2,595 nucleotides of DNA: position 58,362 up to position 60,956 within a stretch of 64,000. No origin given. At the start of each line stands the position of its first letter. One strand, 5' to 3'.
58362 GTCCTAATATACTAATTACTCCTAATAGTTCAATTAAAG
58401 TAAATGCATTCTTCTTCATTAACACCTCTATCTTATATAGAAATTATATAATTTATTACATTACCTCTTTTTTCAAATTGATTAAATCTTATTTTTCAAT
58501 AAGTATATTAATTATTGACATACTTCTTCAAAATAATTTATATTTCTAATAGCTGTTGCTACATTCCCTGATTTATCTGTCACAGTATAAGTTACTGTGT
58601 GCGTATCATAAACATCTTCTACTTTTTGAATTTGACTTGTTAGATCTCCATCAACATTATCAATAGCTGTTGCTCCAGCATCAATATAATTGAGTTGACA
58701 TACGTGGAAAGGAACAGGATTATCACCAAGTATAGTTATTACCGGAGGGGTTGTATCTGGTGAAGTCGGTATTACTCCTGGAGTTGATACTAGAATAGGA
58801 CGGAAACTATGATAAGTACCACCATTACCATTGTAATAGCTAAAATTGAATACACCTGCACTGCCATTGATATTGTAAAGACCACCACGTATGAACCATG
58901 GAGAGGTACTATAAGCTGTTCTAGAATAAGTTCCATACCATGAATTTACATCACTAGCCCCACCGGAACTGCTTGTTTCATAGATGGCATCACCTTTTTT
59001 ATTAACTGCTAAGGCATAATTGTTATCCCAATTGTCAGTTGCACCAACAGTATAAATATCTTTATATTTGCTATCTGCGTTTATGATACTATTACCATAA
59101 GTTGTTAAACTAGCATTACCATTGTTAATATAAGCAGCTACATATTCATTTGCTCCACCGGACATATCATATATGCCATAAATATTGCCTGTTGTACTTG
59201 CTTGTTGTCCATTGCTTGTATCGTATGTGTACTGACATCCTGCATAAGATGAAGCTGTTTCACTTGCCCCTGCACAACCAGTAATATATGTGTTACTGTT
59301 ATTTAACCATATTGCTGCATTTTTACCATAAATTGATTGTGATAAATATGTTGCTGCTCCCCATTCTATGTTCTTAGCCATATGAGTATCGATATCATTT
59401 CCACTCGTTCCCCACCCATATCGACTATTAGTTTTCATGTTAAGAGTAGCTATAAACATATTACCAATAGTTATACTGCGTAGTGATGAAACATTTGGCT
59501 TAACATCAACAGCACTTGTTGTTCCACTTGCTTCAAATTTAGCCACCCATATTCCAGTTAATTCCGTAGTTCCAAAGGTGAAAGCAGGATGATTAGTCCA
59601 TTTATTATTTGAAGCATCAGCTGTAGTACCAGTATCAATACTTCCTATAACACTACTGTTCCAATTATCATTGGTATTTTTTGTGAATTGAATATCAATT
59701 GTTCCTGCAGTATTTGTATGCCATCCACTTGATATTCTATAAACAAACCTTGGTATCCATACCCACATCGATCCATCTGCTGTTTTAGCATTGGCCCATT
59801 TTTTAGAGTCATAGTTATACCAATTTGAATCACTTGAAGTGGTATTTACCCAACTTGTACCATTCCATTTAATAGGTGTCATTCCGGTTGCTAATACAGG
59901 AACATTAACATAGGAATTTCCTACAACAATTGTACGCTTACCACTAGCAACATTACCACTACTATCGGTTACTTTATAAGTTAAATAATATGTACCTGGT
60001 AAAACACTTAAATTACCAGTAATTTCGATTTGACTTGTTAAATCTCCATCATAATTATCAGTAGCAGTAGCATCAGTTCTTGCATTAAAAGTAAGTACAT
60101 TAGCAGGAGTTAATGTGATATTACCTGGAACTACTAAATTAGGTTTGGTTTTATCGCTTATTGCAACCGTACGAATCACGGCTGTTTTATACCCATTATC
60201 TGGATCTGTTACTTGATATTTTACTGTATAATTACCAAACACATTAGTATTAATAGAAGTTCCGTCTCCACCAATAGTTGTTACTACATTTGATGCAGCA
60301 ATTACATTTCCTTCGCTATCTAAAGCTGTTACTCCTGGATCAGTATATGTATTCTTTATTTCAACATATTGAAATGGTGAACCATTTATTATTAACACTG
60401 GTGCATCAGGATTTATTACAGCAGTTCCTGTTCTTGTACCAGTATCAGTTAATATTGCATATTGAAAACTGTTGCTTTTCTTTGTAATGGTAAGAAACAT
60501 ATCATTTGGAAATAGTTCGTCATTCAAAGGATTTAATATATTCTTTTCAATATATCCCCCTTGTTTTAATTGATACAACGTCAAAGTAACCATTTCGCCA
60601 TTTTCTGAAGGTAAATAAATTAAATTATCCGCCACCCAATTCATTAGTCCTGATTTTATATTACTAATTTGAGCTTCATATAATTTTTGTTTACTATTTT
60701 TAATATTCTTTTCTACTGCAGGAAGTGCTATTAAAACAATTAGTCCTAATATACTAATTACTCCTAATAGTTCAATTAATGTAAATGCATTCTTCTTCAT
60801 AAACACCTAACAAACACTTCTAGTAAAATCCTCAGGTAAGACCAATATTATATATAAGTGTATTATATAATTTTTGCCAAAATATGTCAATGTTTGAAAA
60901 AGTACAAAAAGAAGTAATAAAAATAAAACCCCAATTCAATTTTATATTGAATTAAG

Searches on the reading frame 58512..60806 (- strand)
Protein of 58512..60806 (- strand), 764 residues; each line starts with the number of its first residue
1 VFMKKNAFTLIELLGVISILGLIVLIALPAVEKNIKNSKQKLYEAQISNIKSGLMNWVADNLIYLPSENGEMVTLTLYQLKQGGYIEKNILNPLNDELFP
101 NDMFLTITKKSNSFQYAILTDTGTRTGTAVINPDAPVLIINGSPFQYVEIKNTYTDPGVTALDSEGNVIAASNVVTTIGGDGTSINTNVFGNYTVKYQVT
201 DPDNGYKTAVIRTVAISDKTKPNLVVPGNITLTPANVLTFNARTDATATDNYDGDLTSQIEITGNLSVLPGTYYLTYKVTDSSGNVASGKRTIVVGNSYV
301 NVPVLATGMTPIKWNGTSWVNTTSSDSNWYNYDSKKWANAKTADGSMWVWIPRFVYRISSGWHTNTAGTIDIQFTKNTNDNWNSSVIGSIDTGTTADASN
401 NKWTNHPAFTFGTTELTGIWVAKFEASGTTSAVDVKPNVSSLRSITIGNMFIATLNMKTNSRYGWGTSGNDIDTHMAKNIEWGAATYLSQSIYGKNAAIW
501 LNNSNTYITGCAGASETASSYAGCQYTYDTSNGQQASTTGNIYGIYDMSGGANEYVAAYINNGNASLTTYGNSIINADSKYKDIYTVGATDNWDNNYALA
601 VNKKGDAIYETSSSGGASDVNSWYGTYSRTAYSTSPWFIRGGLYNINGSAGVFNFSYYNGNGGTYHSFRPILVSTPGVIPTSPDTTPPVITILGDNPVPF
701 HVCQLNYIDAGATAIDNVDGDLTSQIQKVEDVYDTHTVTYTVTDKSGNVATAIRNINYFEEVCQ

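Call 16: search_protein_families(library=pfam, proteins=[window:58512-60806:-], max_evalue=0.0001)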
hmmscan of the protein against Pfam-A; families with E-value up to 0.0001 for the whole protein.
window:58512-60806:- (764 aa): 2 families
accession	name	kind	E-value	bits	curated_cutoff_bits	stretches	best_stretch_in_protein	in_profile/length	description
PF16403.11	Bact_surface_Ig-like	-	8.2e-30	103.1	27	3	244-295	20-71/71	Bacterial surface protein, Ig-like domain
PF02494.22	HYR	-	6.4e-06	26.9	21.7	0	683-751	1-74/81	HYR domain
